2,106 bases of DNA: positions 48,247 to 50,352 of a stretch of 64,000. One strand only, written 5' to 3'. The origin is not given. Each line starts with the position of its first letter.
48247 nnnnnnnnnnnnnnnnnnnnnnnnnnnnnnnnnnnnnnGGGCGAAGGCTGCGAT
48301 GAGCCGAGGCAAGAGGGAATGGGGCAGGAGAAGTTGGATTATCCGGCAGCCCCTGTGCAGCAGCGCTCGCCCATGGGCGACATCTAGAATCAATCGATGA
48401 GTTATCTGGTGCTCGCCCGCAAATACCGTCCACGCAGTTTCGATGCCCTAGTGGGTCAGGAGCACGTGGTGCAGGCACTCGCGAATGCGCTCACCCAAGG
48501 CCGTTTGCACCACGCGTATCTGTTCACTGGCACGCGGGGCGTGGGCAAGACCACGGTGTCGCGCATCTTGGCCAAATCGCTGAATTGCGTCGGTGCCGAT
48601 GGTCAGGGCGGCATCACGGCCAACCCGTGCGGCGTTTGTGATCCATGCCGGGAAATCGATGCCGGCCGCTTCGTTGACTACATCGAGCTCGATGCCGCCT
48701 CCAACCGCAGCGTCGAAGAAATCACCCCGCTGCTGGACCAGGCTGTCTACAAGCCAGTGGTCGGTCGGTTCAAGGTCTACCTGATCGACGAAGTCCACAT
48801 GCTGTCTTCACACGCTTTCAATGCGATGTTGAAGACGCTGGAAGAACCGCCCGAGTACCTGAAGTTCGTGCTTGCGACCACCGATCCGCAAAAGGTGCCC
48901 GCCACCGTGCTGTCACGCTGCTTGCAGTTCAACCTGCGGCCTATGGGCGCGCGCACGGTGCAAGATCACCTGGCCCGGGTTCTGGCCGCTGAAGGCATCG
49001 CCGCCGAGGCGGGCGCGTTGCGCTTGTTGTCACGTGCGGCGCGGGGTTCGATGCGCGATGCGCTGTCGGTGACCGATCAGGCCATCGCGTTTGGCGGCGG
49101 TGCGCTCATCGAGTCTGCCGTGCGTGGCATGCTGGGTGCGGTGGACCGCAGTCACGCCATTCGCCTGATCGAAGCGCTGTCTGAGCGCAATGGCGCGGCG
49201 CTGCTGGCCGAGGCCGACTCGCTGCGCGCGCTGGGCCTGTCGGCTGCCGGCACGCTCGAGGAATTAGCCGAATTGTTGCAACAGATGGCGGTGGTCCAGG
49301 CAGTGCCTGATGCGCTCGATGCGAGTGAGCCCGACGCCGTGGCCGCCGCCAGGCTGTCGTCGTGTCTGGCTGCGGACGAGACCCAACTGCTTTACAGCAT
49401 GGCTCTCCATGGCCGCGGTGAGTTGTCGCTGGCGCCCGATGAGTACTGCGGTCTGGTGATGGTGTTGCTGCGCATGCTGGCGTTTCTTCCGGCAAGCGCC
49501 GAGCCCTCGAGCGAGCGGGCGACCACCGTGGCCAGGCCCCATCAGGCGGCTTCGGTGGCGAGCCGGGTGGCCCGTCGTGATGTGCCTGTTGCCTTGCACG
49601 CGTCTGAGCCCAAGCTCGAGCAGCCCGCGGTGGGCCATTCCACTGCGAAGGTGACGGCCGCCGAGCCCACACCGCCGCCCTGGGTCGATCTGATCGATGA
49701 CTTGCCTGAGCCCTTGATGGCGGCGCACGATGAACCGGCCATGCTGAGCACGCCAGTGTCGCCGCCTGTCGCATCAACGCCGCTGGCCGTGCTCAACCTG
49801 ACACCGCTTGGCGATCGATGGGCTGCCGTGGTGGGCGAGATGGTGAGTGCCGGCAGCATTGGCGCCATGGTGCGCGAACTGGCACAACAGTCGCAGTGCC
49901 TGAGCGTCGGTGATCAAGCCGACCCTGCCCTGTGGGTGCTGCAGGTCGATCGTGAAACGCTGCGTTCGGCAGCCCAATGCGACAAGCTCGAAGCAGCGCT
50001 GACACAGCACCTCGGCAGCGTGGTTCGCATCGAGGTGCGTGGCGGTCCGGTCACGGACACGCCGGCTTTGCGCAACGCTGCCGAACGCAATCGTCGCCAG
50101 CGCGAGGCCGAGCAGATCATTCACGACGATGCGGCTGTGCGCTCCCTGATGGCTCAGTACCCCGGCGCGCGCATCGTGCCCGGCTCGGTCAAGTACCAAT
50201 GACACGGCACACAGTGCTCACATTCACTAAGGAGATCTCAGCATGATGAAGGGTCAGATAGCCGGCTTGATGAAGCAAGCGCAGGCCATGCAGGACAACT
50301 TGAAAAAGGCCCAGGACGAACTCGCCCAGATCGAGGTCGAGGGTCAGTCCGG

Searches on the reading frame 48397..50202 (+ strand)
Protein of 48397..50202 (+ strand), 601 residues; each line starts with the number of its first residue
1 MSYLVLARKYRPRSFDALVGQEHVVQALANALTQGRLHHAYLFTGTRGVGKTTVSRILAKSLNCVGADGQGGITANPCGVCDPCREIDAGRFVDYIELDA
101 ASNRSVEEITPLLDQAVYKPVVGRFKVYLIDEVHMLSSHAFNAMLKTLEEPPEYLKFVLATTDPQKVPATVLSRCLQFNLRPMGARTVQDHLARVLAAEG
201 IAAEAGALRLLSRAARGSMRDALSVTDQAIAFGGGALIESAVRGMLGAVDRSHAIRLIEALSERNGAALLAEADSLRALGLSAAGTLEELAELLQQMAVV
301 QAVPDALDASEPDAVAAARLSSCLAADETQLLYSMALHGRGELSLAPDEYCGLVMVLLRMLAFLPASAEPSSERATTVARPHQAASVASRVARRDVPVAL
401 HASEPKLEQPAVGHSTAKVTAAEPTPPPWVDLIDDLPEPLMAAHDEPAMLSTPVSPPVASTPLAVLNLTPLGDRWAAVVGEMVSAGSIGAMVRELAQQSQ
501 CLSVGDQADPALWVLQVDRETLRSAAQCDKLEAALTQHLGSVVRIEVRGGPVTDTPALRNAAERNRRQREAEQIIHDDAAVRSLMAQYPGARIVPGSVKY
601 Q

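Call 27: search_protein_families(library=pfam, proteins=[window:48397-50202:+], max_evalue=0.00001)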
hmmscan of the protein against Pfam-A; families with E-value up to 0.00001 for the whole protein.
window:48397-50202:+ (601 aa): 5 families
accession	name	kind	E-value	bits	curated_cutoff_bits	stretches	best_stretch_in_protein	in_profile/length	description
PF13177.12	DNA_pol3_delta2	-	5.1e-39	134.3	27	1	20-183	1-160/161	DNA polymerase III, delta subunit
PF22608.2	DNAX_ATPase_lid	-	5.8e-21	74.5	27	1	188-235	2-49/49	DNA polymerase III clamp loader subunit, ATPase lid domain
PF12169.13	DNA_pol3_gamma3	-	2.7e-19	69.8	24.4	1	239-362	3-129/143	DNA polymerase III subunits gamma and tau domain III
PF00004.35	AAA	-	2e-08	35.2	21.2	1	42-176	2-124/131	ATPase family associated with various cellular activities (AAA)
PF12170.13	DNA_pol3_tau_5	-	9.7e-06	26.2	28.8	0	472-587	21-132/142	DNA polymerase III tau subunit V interacting with alpha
